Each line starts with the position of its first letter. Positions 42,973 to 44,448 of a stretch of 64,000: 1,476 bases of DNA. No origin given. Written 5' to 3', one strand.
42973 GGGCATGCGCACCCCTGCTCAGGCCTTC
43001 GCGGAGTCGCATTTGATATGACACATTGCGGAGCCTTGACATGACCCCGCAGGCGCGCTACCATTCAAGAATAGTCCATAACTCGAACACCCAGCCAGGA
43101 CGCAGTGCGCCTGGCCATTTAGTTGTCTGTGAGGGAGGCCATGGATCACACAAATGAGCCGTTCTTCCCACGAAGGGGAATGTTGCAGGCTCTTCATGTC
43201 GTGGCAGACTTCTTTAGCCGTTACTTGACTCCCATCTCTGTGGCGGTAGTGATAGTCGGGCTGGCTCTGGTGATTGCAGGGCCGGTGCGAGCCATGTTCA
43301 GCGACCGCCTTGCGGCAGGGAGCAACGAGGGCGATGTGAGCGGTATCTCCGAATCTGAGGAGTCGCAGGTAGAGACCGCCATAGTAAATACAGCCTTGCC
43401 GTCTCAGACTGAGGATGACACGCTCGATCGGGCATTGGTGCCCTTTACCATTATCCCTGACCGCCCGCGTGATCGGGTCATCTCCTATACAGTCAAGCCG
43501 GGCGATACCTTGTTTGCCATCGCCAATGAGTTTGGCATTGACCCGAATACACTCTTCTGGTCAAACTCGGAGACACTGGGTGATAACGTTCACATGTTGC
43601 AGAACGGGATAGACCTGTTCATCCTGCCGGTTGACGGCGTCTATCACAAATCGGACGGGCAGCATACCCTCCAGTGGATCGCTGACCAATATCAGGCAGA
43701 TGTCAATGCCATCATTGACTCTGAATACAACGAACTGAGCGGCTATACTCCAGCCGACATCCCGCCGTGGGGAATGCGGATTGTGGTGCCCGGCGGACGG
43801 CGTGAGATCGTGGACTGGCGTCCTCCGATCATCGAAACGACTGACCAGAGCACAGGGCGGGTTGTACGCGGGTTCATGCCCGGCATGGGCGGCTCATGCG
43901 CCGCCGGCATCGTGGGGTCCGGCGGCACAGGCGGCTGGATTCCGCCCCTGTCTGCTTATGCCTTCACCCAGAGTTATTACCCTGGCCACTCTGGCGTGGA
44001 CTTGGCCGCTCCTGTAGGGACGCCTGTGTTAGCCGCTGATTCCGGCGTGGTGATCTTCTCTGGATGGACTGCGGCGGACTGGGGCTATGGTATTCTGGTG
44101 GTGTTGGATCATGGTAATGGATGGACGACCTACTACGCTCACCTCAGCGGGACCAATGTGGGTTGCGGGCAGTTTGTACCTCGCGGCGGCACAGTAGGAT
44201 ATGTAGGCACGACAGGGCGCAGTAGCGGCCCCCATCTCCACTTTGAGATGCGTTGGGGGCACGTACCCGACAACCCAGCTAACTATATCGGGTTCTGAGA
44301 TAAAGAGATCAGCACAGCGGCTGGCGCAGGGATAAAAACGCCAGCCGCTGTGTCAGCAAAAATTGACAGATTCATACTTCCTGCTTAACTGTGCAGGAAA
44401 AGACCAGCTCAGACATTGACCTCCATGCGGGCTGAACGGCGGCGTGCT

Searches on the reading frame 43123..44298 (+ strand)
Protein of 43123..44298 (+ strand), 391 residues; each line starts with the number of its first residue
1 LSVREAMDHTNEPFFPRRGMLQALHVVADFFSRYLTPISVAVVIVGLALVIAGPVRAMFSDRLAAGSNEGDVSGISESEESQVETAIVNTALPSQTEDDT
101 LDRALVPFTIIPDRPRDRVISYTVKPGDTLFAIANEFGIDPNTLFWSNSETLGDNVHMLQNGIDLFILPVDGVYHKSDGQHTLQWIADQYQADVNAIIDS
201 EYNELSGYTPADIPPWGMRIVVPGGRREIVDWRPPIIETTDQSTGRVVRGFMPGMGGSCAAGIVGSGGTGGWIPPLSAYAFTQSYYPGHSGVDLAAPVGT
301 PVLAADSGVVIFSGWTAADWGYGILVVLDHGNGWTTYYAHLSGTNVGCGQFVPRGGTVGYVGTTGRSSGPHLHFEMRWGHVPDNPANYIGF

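Call 64: search_protein_families(library=pfam, proteins=[window:43123-44298:+], max_evalue=0.00001)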
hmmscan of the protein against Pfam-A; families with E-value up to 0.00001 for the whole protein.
window:43123-44298:+ (391 aa): 2 families
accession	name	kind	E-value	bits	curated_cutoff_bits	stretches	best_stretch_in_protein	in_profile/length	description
PF01551.29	Peptidase_M23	-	1.1e-31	109.3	28.7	1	288-385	2-96/96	Peptidase family M23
PF01476.26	LysM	-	1.2e-08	35.2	20.9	1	122-144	1-23/43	LysM domain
